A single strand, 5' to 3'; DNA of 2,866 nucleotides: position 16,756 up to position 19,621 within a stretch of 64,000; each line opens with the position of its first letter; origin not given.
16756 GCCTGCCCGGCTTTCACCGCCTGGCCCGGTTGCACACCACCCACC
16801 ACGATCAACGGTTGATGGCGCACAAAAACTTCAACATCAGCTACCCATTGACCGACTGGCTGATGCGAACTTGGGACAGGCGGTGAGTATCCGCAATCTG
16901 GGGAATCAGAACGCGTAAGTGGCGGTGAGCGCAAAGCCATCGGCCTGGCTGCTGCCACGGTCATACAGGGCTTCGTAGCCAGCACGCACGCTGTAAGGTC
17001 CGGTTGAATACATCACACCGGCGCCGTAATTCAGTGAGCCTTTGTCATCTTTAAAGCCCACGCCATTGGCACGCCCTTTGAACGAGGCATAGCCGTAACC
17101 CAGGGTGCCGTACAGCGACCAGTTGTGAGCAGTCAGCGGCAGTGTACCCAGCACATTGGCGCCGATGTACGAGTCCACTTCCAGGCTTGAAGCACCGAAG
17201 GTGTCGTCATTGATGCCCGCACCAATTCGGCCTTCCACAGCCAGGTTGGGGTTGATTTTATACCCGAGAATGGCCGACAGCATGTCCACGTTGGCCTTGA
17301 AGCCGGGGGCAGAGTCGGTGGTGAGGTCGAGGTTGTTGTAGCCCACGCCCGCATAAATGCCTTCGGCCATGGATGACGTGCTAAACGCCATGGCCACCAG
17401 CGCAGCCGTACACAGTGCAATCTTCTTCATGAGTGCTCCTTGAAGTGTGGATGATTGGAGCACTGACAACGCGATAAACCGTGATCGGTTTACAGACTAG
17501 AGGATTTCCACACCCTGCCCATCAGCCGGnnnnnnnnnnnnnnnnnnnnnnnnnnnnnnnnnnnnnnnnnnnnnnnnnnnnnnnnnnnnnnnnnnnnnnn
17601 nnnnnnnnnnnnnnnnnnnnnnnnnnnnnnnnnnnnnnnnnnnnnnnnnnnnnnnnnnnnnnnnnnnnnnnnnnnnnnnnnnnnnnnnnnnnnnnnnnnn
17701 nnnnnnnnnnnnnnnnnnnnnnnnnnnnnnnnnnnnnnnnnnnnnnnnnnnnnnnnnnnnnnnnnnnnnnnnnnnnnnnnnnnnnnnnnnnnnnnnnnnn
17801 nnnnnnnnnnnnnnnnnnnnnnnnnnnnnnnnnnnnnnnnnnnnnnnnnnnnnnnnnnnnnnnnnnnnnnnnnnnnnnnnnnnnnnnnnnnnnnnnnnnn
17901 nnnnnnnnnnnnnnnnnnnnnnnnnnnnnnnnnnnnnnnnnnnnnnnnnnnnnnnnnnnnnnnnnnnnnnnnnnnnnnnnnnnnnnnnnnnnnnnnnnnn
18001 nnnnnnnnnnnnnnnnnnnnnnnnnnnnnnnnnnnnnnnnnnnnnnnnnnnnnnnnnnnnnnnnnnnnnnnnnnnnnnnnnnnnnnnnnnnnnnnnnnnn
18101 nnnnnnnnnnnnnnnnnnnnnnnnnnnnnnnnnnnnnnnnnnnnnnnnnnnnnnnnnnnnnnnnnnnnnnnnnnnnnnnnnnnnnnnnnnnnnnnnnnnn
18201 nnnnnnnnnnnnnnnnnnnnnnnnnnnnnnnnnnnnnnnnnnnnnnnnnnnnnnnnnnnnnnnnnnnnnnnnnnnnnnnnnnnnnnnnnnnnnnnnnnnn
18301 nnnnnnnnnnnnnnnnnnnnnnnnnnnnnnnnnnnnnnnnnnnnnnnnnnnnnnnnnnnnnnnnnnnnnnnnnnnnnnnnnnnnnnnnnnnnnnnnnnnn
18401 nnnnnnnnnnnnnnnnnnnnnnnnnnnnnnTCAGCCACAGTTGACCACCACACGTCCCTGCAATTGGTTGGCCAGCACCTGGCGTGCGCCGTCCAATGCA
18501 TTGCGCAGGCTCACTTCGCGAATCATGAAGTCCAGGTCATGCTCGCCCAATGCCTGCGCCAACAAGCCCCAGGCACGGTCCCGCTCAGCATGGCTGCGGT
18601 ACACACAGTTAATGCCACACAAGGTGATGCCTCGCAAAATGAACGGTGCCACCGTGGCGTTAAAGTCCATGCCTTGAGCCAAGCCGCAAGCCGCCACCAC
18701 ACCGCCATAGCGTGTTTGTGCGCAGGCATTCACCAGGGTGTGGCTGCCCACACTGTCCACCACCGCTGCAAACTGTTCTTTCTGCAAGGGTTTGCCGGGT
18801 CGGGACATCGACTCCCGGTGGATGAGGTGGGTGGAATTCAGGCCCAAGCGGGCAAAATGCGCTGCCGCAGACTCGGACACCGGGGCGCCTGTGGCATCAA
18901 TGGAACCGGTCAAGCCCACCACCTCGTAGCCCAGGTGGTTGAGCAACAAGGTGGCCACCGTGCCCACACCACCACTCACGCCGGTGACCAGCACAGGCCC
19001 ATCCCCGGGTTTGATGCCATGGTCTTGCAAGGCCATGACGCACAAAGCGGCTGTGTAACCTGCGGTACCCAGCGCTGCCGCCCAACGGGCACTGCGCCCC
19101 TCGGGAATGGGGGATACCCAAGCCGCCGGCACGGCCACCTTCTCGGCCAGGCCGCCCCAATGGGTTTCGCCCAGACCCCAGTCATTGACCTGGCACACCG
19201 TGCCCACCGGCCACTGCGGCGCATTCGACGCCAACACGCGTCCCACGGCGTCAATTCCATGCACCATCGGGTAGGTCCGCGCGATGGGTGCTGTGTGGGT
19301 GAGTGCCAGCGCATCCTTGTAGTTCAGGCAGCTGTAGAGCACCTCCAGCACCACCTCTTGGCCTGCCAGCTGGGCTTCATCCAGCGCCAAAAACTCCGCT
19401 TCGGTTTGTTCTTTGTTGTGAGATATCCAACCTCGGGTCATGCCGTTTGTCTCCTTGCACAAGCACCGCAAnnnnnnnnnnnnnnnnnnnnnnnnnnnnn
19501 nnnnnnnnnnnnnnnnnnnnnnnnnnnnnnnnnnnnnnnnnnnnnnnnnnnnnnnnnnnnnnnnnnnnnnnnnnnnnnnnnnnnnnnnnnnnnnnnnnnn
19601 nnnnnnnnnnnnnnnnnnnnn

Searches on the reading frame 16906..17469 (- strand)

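Call 8: search_protein_families(library=pfam, proteins=[window:16906-17469:-], max_evalue=0.001)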
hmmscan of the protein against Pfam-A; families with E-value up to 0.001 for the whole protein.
window:16906-17469:- (187 aa): 2 families
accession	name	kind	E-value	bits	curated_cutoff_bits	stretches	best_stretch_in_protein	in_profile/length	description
PF13505.12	OMP_b-brl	-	1.6e-19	71.2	28.7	1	22-187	2-175/175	Outer membrane protein beta-barrel domain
PF13557.12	Phenol_MetA_deg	-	0.00032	21.2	22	0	40-89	179-228/242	Putative MetA-pathway of phenol degradation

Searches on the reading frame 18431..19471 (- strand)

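Call 8: search_protein_families(library=pfam, proteins=[window:18431-19471:-], max_evalue=0.001)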
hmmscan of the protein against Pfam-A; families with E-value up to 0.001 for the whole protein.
window:18431-19471:- (346 aa): 2 families
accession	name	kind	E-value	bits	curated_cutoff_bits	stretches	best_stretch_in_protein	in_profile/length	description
PF00107.32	ADH_zinc_N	-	1.3e-08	35.3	31.8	1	168-294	1-118/129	Zinc-binding dehydrogenase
PF08240.17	ADH_N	-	2.3e-07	31.5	23.5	1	38-124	3-104/104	Alcohol dehydrogenase GroES-like domain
